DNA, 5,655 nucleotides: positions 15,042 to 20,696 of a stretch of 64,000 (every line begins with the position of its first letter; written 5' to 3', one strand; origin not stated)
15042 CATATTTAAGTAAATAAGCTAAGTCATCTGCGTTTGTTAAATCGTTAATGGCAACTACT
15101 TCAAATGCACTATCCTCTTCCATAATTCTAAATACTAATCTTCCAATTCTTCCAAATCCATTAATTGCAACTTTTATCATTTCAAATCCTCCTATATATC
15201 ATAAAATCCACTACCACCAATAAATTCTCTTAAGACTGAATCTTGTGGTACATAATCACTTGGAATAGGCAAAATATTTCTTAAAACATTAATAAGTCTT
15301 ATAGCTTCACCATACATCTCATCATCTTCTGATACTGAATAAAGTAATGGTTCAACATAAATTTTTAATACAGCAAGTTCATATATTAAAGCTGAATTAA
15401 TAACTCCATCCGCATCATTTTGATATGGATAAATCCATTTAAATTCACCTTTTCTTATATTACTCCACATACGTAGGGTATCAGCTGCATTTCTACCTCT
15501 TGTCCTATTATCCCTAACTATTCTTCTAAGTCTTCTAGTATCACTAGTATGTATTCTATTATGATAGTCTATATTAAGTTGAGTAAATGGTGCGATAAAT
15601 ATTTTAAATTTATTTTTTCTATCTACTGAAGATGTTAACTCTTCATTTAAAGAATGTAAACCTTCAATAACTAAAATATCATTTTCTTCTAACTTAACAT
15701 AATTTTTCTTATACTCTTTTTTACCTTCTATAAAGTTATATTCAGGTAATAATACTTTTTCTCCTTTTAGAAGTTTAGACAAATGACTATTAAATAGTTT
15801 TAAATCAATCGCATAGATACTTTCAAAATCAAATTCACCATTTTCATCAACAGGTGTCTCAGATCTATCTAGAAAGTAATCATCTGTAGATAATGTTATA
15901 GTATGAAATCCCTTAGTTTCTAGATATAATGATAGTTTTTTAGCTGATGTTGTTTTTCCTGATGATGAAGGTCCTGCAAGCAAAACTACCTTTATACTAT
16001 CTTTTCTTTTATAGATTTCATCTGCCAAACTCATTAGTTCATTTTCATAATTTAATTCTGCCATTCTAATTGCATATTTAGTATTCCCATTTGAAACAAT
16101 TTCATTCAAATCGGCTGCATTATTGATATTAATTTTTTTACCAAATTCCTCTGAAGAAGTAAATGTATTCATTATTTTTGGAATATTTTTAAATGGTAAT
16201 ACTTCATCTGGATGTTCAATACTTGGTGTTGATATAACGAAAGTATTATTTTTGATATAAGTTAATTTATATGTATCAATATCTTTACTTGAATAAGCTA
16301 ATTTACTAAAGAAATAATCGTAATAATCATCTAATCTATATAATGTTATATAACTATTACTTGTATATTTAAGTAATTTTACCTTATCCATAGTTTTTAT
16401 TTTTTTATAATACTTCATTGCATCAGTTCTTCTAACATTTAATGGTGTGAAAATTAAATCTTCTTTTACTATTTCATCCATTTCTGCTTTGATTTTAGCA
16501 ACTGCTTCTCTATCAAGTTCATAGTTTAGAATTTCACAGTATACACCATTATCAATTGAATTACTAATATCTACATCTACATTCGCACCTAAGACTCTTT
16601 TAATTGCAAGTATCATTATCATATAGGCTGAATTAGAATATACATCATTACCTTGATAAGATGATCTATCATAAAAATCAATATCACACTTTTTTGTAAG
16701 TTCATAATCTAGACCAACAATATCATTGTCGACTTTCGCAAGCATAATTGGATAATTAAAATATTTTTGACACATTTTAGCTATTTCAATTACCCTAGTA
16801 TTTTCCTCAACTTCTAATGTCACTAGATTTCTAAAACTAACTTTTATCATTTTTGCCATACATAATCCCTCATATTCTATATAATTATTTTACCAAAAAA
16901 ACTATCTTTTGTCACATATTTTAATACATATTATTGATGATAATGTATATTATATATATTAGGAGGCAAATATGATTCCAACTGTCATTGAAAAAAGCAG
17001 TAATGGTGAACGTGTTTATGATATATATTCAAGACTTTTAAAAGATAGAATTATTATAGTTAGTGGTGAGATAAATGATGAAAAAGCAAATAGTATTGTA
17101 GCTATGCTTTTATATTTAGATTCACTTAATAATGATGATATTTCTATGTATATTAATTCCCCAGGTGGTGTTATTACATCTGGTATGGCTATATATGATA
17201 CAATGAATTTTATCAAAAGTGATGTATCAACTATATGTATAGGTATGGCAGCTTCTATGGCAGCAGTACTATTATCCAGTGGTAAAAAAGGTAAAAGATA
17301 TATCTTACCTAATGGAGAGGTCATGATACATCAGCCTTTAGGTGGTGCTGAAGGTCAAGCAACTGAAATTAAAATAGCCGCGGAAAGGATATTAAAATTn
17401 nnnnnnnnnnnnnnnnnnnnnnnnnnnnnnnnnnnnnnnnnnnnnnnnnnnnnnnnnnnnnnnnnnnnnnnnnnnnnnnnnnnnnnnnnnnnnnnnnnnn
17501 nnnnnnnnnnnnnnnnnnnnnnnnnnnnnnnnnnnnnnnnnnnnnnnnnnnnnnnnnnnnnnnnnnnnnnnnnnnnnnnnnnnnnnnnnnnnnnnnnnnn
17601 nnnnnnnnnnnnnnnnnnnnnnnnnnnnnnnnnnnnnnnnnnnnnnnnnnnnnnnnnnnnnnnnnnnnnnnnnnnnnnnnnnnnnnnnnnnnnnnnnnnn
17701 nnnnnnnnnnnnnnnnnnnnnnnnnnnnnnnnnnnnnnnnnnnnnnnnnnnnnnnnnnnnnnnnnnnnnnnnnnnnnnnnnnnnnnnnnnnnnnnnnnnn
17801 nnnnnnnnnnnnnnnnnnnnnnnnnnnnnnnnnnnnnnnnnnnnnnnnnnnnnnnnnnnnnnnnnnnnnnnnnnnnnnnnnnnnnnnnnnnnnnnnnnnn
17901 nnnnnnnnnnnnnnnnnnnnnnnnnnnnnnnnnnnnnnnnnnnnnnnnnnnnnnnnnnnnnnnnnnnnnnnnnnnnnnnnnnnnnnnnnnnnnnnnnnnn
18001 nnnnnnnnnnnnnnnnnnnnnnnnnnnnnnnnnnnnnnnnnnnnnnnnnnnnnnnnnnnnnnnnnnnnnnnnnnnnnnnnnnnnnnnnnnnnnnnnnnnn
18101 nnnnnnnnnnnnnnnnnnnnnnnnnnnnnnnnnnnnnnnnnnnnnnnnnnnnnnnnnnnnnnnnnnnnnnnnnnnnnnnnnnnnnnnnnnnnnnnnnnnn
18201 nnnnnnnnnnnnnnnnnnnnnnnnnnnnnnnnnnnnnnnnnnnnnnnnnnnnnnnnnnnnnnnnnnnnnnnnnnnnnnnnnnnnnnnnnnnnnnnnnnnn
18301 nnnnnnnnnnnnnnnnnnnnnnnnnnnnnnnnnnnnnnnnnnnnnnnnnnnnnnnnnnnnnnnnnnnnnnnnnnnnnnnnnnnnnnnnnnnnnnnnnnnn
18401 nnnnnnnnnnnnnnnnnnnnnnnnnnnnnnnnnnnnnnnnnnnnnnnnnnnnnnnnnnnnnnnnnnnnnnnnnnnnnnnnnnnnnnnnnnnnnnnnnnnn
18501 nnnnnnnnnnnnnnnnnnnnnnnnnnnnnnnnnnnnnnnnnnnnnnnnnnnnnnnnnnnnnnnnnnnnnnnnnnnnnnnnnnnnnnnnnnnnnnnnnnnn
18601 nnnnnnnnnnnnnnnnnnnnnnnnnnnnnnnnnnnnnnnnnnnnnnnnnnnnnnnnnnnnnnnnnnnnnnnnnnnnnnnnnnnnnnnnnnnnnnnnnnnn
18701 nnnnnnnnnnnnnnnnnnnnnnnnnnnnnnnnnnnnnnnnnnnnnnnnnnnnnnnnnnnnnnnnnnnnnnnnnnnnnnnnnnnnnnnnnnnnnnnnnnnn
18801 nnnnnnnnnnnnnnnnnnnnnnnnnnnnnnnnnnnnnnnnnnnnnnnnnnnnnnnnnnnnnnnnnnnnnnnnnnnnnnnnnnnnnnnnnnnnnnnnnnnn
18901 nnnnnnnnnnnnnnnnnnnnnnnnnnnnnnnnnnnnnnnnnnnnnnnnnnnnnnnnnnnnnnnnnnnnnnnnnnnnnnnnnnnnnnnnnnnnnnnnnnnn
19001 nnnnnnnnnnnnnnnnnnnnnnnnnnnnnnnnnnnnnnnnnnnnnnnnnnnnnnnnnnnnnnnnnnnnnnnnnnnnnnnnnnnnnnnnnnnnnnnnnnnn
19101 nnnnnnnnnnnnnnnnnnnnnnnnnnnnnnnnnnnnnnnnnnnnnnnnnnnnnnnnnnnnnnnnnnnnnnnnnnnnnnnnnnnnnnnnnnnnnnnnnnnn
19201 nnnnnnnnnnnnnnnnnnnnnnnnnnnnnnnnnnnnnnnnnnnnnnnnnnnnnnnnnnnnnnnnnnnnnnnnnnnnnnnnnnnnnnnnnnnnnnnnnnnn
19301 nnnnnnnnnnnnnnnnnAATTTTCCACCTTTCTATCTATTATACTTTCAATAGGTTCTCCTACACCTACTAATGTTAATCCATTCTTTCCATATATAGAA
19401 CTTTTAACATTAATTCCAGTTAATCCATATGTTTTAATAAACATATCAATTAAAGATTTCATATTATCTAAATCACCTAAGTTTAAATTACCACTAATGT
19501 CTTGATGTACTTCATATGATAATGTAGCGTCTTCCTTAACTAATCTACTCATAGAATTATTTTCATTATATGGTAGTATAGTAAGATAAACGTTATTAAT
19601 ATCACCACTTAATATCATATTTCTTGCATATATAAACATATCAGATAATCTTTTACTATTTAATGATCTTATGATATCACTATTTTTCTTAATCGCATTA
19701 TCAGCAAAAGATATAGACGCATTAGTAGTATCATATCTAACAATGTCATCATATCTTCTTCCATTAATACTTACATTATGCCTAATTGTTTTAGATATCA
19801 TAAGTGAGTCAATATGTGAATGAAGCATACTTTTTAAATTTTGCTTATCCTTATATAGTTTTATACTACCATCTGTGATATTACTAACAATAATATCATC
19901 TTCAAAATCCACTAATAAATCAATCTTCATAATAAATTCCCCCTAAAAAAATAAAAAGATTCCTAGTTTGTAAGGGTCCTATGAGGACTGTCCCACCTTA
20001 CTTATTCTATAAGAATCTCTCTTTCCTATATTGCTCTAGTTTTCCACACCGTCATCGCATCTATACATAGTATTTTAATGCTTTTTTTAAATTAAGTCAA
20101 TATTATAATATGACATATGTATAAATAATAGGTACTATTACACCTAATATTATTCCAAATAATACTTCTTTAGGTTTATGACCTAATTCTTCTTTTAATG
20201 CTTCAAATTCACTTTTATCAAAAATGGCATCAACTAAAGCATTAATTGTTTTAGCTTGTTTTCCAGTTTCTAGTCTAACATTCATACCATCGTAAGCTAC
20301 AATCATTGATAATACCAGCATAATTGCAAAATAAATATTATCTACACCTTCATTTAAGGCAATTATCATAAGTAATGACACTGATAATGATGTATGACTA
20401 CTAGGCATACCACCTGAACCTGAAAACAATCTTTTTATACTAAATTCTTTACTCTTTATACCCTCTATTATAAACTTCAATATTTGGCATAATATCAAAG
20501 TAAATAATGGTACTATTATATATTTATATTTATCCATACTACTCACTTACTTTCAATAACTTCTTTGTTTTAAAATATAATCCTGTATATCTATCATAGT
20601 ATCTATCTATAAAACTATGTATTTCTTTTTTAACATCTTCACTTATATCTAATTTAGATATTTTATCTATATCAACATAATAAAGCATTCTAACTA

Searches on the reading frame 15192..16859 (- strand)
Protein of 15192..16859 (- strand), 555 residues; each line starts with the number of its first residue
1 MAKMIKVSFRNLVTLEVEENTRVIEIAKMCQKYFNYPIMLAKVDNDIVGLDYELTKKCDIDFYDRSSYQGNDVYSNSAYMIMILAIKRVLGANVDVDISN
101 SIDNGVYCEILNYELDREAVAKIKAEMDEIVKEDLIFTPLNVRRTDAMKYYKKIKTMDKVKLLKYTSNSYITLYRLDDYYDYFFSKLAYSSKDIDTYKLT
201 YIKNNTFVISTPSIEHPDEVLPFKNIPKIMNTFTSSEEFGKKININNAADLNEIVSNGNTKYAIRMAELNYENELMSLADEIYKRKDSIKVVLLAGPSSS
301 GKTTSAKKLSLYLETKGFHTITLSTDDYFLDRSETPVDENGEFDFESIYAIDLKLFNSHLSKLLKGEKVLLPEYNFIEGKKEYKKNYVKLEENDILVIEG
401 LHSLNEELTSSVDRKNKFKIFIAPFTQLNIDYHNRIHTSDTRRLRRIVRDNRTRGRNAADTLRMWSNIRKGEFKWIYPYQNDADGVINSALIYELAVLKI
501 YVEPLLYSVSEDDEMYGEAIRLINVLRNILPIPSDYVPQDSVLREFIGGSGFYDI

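Call 10: search_protein_families(library=ncbifam, proteins=[window:15192-16859:-], max_evalue=0.01)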
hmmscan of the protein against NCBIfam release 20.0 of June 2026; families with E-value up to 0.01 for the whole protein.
window:15192-16859:- (555 aa): 12 families
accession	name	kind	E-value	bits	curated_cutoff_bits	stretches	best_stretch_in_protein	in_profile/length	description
TIGR00235.1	udk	equivalog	1.2e-24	87.1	220.3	1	288-492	5-190/207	uridine kinase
NF004018.0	PRK05480.1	equivalog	9.9e-24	84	180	1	287-497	4-195/210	uridine kinase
NF005655.0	PRK07429.1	subfamily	9.9e-12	44.6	236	1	287-488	6-184/326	phosphoribulokinase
NF005807.0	PRK07667.1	equivalog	1.2e-07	31.5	221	1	276-403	4-130/193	kinase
TIGR01425.1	SRP54_euk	equivalog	1.2e-07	31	576.25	1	243-327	53-138/428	signal recognition particle protein SRP54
NF005115.0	PRK06547.1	equivalog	8.6e-05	22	173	0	285-312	11-38/172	hypothetical protein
NF006746.0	PRK09270.1-5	subfamily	0.00014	20.9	250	1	274-401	4-132/210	nucleoside/nucleotide kinase family protein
TIGR04291.1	arsen_driv_ArsA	equivalog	0.00017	20.5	650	1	223-327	254-357/565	arsenical pump-driving ATPase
TIGR00064.1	ftsY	equivalog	0.0016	17.7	260.7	1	228-326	26-116/279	signal recognition particle-docking protein FtsY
TIGR03499.1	FlhF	equivalog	0.0047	17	174.15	1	278-327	187-237/286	flagellar biosynthesis GTPase FlhF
TIGR00455.1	apsK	equivalog_domain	0.0089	15.7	138.7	0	280-326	9-55/184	adenylyl-sulfate kinase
NF004035.0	PRK05506.1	subfamily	0.01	14.2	715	0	230-327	402-498/632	bifunctional sulfate adenylyltransferase subunit 1/adenylylsulfate kinase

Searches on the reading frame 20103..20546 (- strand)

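Call 43: search_protein_families(library=pfam, proteins=[window:20103-20546:-], max_evalue=0.001)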
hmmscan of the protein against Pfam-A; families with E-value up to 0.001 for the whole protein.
window:20103-20546:- (147 aa): 1 family
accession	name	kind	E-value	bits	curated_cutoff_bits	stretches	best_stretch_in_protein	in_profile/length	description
PF02681.20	DUF212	-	2.8e-39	134.6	26.5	1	8-138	4-126/126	Divergent PAP2 family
